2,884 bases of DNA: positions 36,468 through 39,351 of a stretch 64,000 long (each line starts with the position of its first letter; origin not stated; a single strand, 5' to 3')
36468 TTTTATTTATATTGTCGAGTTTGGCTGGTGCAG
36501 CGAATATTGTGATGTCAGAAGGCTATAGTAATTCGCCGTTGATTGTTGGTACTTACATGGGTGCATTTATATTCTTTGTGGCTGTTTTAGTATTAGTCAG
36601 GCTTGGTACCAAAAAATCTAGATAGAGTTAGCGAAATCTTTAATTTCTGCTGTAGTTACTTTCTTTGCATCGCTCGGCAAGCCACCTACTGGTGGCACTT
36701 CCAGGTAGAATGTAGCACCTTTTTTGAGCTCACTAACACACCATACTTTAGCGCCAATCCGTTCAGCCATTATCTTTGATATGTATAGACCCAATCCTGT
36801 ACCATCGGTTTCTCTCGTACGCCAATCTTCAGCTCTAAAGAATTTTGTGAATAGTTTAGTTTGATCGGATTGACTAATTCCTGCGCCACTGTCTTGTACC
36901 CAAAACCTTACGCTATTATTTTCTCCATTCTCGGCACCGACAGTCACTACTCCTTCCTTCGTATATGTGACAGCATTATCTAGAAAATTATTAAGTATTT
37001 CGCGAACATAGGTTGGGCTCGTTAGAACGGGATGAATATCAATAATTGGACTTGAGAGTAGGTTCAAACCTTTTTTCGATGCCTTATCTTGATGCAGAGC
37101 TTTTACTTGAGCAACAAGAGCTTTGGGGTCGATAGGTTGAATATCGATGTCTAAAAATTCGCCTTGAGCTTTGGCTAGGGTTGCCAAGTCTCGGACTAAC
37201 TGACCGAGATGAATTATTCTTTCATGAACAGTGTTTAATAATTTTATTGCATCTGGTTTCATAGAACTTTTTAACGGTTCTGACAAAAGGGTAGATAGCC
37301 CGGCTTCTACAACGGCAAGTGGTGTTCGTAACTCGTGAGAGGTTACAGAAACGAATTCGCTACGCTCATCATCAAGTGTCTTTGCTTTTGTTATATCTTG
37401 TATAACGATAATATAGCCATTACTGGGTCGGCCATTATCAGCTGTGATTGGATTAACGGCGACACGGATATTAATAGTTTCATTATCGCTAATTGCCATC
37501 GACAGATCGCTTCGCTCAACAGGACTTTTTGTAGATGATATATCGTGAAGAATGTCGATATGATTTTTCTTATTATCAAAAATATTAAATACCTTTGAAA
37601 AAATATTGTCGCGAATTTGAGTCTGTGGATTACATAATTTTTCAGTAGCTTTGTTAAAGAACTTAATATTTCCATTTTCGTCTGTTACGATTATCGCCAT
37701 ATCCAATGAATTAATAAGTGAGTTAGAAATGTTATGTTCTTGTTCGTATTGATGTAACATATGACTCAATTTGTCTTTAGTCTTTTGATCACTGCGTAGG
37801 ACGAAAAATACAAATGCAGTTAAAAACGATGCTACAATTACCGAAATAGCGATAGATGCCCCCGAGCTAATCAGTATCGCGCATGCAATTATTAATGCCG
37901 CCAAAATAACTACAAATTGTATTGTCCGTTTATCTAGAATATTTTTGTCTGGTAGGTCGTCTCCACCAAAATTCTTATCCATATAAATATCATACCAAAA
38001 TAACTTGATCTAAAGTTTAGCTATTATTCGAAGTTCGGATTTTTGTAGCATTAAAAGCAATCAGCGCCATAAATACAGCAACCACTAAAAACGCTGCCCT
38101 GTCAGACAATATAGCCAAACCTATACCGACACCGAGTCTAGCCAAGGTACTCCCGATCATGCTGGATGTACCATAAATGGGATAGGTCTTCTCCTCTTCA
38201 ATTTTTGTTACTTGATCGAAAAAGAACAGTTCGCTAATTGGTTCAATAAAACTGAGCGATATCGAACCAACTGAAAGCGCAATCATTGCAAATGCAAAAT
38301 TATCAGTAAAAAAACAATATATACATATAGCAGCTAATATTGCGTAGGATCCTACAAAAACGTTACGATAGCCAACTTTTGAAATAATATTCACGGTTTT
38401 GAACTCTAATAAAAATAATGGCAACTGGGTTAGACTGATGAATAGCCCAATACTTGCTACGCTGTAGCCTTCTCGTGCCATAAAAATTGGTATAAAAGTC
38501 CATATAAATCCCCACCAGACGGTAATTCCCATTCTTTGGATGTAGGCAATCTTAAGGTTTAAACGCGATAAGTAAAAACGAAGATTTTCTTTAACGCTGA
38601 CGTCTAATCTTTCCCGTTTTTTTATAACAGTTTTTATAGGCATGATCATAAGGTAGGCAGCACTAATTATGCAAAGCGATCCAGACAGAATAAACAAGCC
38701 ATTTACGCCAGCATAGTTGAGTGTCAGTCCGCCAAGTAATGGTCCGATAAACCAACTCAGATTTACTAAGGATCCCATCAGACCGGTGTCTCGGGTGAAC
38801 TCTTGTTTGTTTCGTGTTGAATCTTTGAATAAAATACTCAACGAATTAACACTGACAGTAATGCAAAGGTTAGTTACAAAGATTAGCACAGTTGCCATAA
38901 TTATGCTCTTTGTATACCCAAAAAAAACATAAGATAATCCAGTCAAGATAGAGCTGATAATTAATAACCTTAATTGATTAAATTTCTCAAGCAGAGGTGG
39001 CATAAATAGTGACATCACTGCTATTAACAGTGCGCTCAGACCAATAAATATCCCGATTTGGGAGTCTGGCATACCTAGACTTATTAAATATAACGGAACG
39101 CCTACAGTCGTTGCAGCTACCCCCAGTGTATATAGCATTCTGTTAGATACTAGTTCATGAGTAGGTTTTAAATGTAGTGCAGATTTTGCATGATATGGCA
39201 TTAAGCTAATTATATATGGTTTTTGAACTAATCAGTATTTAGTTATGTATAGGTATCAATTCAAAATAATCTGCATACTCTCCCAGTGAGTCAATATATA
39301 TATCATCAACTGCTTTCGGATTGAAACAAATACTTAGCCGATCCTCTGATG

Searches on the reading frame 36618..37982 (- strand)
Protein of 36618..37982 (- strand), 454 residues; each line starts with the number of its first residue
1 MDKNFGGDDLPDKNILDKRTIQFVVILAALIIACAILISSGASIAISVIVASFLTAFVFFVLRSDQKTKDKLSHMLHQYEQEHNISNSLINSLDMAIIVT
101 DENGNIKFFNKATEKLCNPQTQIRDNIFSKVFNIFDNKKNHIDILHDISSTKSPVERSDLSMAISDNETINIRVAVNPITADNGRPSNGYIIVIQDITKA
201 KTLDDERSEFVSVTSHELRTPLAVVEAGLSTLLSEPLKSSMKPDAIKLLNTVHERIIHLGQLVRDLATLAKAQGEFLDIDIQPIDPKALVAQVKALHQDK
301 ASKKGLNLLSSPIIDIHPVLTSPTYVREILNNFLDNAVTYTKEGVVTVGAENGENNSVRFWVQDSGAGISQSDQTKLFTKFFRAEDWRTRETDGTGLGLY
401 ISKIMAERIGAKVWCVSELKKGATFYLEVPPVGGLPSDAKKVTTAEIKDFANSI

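Call 90: search_protein_families(library=pfam, proteins=[window:36618-37982:-], max_evalue=0.001)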
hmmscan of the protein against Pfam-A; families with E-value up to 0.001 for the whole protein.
window:36618-37982:- (454 aa): 5 families
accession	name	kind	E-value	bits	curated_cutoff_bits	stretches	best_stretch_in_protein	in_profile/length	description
PF02518.31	HATPase_c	-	2.3e-22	80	26.4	1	324-431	4-109/111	Histidine kinase-, DNA gyrase B-, and HSP90-like ATPase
PF00512.31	HisKA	-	1.5e-10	41.4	26.9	1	207-274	2-65/66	His Kinase A (phospho-acceptor) domain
PF00989.32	PAS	-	2.2e-07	31.3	22.6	1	88-197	5-113/113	PAS fold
PF13426.13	PAS_9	-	1.4e-06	29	27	1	95-199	2-103/103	PAS domain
PF13596.12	PAS_10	-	2.1e-05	25.6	22.1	1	87-198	2-106/106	PAS domain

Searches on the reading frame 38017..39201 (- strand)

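Call 90: search_protein_families(library=pfam, proteins=[window:38017-39201:-], max_evalue=0.001)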
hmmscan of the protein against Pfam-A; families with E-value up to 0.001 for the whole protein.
window:38017-39201:- (394 aa): 2 families
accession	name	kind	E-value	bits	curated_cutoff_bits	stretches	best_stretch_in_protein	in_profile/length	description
PF07690.21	MFS_1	-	1.6e-26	93.5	33.4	2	22-260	6-249/347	Major Facilitator Superfamily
PF12832.13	MFS_1_like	-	9.2e-07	28.7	25.2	1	37-316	24-315/373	MFS_1 like family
